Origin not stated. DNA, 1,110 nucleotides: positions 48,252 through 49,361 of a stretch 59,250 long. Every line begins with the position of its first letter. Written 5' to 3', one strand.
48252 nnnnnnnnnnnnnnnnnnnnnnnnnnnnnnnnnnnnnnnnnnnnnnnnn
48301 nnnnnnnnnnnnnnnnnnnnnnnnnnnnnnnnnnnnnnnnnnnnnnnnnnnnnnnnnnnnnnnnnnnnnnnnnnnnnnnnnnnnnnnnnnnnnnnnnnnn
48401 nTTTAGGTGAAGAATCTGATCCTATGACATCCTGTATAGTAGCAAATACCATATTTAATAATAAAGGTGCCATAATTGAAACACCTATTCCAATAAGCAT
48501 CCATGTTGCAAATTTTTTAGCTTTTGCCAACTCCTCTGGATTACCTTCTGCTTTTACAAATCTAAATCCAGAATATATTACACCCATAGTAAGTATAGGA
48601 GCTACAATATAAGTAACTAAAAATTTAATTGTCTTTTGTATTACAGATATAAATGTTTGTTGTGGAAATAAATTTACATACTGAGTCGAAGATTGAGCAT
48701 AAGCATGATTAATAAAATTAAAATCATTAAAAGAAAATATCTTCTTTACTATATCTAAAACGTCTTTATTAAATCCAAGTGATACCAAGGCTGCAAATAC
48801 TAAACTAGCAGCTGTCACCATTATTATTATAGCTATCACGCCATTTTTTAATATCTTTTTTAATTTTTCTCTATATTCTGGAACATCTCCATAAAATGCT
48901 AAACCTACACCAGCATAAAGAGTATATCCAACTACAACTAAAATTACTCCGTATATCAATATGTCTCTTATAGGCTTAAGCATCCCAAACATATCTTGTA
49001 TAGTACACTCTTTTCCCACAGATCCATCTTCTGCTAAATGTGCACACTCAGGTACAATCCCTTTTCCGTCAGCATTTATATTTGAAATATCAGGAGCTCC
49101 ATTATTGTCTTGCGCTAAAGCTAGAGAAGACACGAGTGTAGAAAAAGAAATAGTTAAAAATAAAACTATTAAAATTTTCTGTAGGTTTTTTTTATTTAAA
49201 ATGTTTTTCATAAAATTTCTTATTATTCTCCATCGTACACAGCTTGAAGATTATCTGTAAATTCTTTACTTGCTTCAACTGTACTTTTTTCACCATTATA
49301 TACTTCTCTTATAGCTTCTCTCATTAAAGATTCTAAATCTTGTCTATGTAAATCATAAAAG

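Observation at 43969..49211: Array of proteins built on a shared VirB2/TrbC-like helix-loop-helix pilin module with different extracellular heads and no secretion ATPase nearby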

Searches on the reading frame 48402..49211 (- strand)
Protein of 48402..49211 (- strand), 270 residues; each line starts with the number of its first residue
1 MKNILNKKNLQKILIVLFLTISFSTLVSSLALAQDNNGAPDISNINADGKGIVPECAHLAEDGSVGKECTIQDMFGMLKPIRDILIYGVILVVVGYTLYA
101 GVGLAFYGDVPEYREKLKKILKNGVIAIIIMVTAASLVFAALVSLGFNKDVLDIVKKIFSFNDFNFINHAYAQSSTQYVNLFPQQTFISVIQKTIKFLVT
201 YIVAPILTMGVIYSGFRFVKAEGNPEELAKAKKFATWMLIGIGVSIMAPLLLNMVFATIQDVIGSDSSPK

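Call 25: find_related_loci(query=A1, collection=genome_contigs, flank=10000)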
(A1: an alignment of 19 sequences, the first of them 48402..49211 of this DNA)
Query A1 (270 aa) in genome_contigs; peptide patterns used: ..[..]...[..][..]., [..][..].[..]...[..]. (x = any residue, [..] = any of these).
80 stretches matched a pattern; 14 encode a relative of the query (tblastn E <= 1e-3); 14 distinct loci.
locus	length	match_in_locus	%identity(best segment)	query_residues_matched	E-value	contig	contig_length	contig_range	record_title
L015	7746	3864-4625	66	6-255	2e-107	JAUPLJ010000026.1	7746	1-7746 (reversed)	MAG: Patescibacteria group bacterium isolate erpe_2018_pw_18hr_WHONDRS-PP48-000091_A_bin.17 scaffold_1398, whole genome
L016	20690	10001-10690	37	41-265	3e-46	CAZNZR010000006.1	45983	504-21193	MAG TPA_asm: uncultured Candidatus Saccharibacteria bacterium isolate SRP278252_co1_680 genome assembly, contig: NODE_10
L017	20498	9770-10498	35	2-234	3e-40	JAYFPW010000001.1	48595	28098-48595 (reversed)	MAG: Candidatus Elulimicrobiales bacterium isolate CA_14 c_CA_000000050990, whole genome shotgun sequence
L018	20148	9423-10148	33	5-235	2e-39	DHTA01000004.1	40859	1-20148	MAG TPA_asm: Patescibacteria group bacterium UBA5272 UBA5272_contig_2948, whole genome shotgun sequence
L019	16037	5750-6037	38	170-262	1e-11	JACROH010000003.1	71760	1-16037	MAG: Candidatus Lloydbacteria bacterium isolate NC_groundwater_1956_Pr3_S-0.2um_47_5 scaffold_52522, whole genome shotgu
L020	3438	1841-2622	45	40-262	1e-11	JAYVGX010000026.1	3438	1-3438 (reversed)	MAG: Candidatus Paceibacterota bacterium isolate GL47_Up_metabat_76 GL47_Up_metabat_76_25, whole genome shotgun sequence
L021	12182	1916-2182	38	173-262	5e-11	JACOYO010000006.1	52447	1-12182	MAG: Parcubacteria group bacterium isolate NC_groundwater_181_Ag_S-0.1um_44_14 S4_GD2017_2_S1_scaffold_327, whole genome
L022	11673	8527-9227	43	187-262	5e-11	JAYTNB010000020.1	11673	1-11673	MAG: bacterium isolate GFS_3870 GFS_3870_19, whole genome shotgun sequence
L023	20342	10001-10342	32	161-262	2e-10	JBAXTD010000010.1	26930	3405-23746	MAG: bacterium isolate ELA626 MAG626_10, whole genome shotgun sequence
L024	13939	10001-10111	54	205-241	2e-9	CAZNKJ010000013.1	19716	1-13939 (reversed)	MAG TPA_asm: uncultured Candidatus Saccharibacteria bacterium isolate SRP128015_co3_155 genome assembly, contig: NODE_27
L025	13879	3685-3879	40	197-261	6e-9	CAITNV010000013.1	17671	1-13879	MAG: Candidatus Taylorbacteria bacterium isolate Umea_bin-01178 genome assembly, contig: bin-01178:13/62, whole genome s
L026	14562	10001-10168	41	205-260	1e-7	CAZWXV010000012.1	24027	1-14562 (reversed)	MAG TPA_asm: uncultured Candidatus Saccharibacteria bacterium isolate SRP050083_co1_472 genome assembly, contig: NODE_79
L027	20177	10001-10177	36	204-262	1e-6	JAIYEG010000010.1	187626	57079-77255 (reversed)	MAG: bacterium isolate H1_MAG_00060 pond_H1_MAG_00060_000000000005, whole genome shotgun sequence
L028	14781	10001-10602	70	188-267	3e-5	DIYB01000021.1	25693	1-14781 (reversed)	MAG TPA_asm: Patescibacteria group bacterium UBA6065 UBA6065_contig_565, whole genome shotgun sequence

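Call 36: search_protein_families(library=pfam, proteins=[L023:7864-9909:+, L019:3-4907:-, L017:391-4062:+, L018:424-3738:+, L027:17865-20177:+, L025:3937-5064:+, L016:9635-10702:+, L027:15112-16608:-, L023:16426-17943:-], max_evalue=0.001)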
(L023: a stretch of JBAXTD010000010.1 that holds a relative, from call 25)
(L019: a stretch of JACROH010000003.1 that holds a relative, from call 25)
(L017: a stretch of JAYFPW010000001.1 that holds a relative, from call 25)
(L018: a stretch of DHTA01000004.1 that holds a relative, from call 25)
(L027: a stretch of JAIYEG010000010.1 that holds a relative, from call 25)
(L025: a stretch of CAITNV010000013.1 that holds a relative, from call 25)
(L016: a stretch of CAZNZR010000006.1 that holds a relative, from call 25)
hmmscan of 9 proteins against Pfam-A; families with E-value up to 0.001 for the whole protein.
L023:7864-9909:+ (681 aa): 3 families
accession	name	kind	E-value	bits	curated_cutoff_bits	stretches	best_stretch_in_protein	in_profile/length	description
PF16656.11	Pur_ac_phosph_N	-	2.9e-16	60.2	30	2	464-544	9-93/93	Purple acid Phosphatase, N-terminal domain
PF16655.11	PhoD_N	-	6.1e-08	33.5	30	0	50-126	25-90/90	PhoD-like phosphatase, N-terminal domain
PF00041.27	fn3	-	2.4e-06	28.1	25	0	291-322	42-71/84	Fibronectin type III domain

L019:3-4907:- (1635 aa): 2 families
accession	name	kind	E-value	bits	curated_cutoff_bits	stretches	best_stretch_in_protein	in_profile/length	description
PF16403.11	Bact_surface_Ig-like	-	1.9e-21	76.3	27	2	1573-1635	1-62/71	Bacterial surface protein, Ig-like domain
PF13884.11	Peptidase_S74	-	1.3e-19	70.7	22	1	1165-1218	1-57/58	Chaperone of endosialidase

L017:391-4062:+ (1223 aa): 1 family
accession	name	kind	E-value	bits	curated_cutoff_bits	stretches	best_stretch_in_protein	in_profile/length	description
PF13884.11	Peptidase_S74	-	1.1e-10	42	22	1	936-1006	1-57/58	Chaperone of endosialidase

L018:424-3738:+ (1104 aa): 3 families
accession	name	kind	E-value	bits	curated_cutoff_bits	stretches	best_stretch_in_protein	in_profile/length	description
PF13884.11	Peptidase_S74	-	7.8e-13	48.9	22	1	838-879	15-57/58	Chaperone of endosialidase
PF15899.11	BNR_6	-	0.00045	20.5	27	0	637-649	1-13/14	BNR-Asp box repeat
PF23414.1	Beta-prop_EML_2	-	0.00076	19.4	90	0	698-782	41-126/266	Echinoderm microtubule-associated protein second beta-propeller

L027:17865-20177:+ (771 aa): 22 families
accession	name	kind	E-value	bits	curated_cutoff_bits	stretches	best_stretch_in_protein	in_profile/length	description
PF07724.20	AAA_2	-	1e-69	234.3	27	1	604-771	1-160/166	AAA domain (Cdc48 subfamily)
PF17871.7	AAA_lid_9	-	2.6e-33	114.5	22.8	1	345-444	1-100/104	AAA lid domain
PF00004.35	AAA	-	2.1e-25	90.1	21.2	2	206-337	2-124/131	ATPase family associated with various cellular activities (AAA)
PF07728.20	AAA_5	-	2.3e-17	63.7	22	1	609-728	2-123/139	AAA domain (dynein-related subfamily)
PF02861.25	Clp_N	-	5.6e-16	58.9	20.7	2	98-145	1-49/53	Clp amino terminal domain, pathogenicity island component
PF13191.12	AAA_16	-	1.5e-12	48.8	32.6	1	183-226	2-48/167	AAA ATPase domain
PF13401.12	AAA_22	-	2.1e-10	41.5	27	0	608-704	7-110/130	AAA domain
PF00158.32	Sigma54_activat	-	1.5e-09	38.2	20.2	1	580-709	3-124/168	Sigma-54 interaction domain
PF01637.24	ATPase_2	-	1.6e-07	31.8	33.2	0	186-291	4-127/225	ATPase domain predominantly from Archaea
PF13173.12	AAA_14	-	2.6e-06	27.9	27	0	610-705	6-88/129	AAA domain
PF20720.3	nSTAND3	-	3.7e-06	27.2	27.2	0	201-225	16-40/155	Novel STAND NTPase 3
PF12775.13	AAA_7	-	5.3e-06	26.5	25.8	0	609-655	36-82/181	P-loop containing dynein motor region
PF05621.17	TniB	-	1.7e-05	24.8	22.4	0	228-342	74-185/189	Bacterial TniB protein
PF01695.23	IstB_IS21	-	6.4e-05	23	24.1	0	200-224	90-114/238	IstB-like ATP binding protein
PF13521.12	AAA_28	-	0.00015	22.4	27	0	609-629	2-22/164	AAA domain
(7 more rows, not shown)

L025:3937-5064:+ (375 aa): 1 family
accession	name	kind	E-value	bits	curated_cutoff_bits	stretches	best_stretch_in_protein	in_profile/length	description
PF18895.5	T4SS_pilin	-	4e-08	33.6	26.6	1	39-101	8-71/71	Type IV secretion system pilin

L016:9635-10702:+ (355 aa): 1 family
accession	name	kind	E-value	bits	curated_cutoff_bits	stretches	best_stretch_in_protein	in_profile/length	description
PF18895.5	T4SS_pilin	-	1.8e-09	37.9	26.6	1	281-341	11-70/71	Type IV secretion system pilin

L027:15112-16608:- (498 aa): 9 families
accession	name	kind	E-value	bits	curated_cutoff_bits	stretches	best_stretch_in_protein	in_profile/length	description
PF00009.33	GTP_EFTU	-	2.4e-38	132.1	26.5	1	17-174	5-184/188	Elongation factor Tu GTP binding domain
PF11987.13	IF-2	-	2.3e-25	89.2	27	1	299-389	25-114/117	Translation-initiation factor 2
PF22042.2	EF-G_D2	-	5.5e-18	65.3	27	1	188-267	1-83/84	Elongation factor G domain 2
PF01926.29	MMR_HSR1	-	3.2e-11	43.8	21.9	1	18-123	2-113/113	50S ribosome-binding GTPase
PF02421.24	FeoB_N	-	9.2e-05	22.5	27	1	18-170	3-154/156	Ferrous iron transport protein B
PF00071.28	Ras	-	0.00011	22.3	21.6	1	18-134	2-119/162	Ras family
PF00350.29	Dynamin_N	-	0.00012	22.6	27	0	18-52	1-35/168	Dynamin family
PF08477.19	Roc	-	0.00034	21.3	27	1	18-125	2-119/119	Ras of Complex, Roc, domain of DAPkinase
PF03144.31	GTP_EFTU_D2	-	0.0009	20.1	30.3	0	424-473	2-53/73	Elongation factor Tu domain 2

L023:16426-17943:- (505 aa): 9 families
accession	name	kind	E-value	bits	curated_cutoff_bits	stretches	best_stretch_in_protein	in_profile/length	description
PF00009.33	GTP_EFTU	-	4.9e-36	124.5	26.5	1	16-177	5-183/188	Elongation factor Tu GTP binding domain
PF11987.13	IF-2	-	1.8e-25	89.6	27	1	297-396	16-114/117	Translation-initiation factor 2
PF22042.2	EF-G_D2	-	2.2e-19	69.8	27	1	193-270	2-82/84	Elongation factor G domain 2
PF01926.29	MMR_HSR1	-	3.4e-10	40.5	21.9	1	17-127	2-113/113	50S ribosome-binding GTPase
PF03144.31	GTP_EFTU_D2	-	4.9e-09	36.9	30.3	1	431-497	2-72/73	Elongation factor Tu domain 2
PF00071.28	Ras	-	5.2e-07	29.8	21.6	1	17-176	2-156/162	Ras family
PF08477.19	Roc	-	5.2e-06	27.1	27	1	17-129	2-119/119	Ras of Complex, Roc, domain of DAPkinase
PF00350.29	Dynamin_N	-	2.6e-05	24.8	27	0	17-52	1-36/168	Dynamin family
PF02421.24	FeoB_N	-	0.00059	19.8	27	0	17-173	3-153/156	Ferrous iron transport protein B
